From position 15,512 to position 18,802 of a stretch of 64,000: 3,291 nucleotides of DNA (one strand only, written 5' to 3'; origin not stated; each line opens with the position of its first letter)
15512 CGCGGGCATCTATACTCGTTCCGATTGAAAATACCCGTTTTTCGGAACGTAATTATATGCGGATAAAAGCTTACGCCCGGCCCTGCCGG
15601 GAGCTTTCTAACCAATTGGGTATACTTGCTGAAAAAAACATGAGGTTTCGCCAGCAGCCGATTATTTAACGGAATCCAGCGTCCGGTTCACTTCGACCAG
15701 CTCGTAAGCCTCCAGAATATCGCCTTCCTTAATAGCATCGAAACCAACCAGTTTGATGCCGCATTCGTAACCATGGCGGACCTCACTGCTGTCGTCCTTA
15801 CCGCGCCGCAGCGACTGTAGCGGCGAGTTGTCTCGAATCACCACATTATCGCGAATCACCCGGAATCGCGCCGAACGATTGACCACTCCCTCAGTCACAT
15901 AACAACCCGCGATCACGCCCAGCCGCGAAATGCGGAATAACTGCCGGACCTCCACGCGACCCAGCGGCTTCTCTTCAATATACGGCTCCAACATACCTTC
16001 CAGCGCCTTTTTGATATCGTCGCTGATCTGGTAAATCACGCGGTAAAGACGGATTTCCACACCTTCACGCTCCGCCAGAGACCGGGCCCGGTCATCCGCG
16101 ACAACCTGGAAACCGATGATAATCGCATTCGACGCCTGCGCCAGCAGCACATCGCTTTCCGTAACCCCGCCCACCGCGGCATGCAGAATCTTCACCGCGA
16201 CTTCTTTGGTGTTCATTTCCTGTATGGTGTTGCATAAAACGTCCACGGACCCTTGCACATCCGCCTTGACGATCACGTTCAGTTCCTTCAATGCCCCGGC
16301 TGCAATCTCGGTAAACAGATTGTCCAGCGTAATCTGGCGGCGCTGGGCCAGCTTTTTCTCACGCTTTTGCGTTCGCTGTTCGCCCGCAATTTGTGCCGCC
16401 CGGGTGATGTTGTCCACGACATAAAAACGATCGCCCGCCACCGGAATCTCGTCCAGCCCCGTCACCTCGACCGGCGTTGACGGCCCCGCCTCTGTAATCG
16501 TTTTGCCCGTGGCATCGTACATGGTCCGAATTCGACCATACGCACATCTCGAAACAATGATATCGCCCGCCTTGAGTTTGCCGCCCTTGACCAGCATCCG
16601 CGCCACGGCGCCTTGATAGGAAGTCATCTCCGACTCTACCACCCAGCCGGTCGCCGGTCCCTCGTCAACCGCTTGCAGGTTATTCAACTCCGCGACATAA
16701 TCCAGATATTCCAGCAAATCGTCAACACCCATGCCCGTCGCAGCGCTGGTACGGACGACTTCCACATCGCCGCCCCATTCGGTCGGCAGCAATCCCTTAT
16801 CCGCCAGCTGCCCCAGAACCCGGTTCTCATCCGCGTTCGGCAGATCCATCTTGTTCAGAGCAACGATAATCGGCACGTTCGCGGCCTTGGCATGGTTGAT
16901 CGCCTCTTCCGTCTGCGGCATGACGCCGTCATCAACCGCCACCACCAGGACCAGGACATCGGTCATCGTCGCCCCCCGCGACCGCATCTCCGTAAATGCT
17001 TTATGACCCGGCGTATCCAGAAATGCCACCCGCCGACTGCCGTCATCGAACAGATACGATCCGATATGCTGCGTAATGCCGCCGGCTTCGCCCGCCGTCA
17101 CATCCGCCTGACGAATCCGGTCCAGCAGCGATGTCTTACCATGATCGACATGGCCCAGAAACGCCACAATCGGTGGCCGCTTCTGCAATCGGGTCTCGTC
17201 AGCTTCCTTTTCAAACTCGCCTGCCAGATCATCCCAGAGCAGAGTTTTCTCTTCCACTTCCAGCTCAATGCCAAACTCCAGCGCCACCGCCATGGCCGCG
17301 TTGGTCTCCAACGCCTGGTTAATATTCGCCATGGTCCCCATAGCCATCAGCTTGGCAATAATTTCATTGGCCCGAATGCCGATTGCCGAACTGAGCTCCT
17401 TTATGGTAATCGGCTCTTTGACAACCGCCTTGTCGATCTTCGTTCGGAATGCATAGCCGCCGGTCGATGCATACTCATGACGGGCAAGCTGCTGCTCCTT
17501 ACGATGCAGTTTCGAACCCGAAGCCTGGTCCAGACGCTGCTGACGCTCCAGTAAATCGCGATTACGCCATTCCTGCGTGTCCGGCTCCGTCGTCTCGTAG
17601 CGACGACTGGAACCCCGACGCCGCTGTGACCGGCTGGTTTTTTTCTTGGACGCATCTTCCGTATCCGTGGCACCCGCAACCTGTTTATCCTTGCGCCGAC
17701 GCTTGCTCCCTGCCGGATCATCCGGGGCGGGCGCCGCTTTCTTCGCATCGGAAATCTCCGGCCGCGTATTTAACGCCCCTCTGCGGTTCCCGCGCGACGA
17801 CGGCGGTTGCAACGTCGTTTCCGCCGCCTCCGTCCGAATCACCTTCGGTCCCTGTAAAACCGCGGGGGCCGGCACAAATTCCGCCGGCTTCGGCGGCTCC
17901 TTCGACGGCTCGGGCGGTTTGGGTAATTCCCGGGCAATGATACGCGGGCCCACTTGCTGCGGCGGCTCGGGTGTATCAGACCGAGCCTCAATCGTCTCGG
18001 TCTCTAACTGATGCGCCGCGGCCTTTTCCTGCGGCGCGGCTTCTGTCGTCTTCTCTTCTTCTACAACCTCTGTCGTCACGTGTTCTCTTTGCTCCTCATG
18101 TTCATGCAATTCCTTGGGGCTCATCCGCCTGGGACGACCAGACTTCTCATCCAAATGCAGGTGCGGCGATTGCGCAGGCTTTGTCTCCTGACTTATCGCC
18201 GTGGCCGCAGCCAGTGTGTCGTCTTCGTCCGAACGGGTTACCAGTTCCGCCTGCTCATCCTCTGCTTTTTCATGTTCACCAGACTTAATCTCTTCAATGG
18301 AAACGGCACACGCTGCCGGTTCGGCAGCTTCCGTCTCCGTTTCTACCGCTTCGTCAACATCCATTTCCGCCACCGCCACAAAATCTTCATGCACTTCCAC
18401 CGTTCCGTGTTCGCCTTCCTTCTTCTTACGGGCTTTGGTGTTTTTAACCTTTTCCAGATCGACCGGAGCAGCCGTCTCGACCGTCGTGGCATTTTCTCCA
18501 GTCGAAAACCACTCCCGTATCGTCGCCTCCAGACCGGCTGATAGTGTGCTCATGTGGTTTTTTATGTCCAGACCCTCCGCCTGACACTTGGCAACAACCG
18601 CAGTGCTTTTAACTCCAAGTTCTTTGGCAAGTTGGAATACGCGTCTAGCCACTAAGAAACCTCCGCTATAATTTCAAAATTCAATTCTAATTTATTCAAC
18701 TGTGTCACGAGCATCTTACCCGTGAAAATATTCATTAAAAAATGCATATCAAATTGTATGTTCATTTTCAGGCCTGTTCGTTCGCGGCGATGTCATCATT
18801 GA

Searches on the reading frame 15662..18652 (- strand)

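Call 12: search_protein_families(library=ncbifam, proteins=[window:15662-18652:-])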
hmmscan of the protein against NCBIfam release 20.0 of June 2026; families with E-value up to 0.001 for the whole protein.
window:15662-18652:- (996 aa): 41 families (the best 25 are shown)
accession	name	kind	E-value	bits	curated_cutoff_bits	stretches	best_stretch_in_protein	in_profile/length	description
TIGR00487.1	IF-2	equivalog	5.6e-218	725.4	424.4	1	408-992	5-586/587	translation initiation factor IF-2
NF003078.0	PRK04004.1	equivalog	1.3e-54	185.9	468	3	544-603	80-139/598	translation initiation factor IF-2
TIGR00491.2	aIF-2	equivalog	5.1e-45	154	554.75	3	544-604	73-133/591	translation initiation factor IF-2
NF011418.0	PRK14845.1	equivalog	2e-34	118.6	756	3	544-604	530-590/1049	translation initiation factor IF-2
TIGR00231.1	small_GTP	domain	3.9e-30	104.8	42.5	1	495-649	5-161/164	GTP-binding protein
TIGR00475.1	selB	equivalog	5.9e-27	94.6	242.25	1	495-660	2-171/581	selenocysteine-specific translation elongation factor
TIGR01393.1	lepA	equivalog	2.1e-20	72.6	533.9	1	539-699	69-222/595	translation elongation factor 4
NF009373.0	PRK12736.1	subfamily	3.8e-17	62.1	452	1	497-663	16-197/394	elongation factor Tu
NF009372.0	PRK12735.1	subfamily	4.5e-17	61.9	479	1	496-657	15-195/396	elongation factor Tu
TIGR01394.1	TypA_BipA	equivalog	8.3e-17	60.6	757.3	1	496-712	4-251/594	translational GTPase TypA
NF000766.0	PRK00049.1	subfamily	9.6e-17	60.8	449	1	497-657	16-195/396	elongation factor Tu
TIGR00485.1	EF-Tu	equivalog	8.8e-16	57.6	522.4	1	498-663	17-197/394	elongation factor Tu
NF008969.0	PRK12317.1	subfamily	8.1e-15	54.3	502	1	524-613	69-161/426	elongation factor 1-alpha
TIGR03680.1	eif2g_arch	equivalog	1.7e-14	53.9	514.5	1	539-654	80-196/407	translation initiation factor IF-2 subunit gamma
NF003077.0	PRK04000.1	equivalog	6.3e-13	48.7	315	1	539-653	84-199/412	translation initiation factor IF-2 subunit gamma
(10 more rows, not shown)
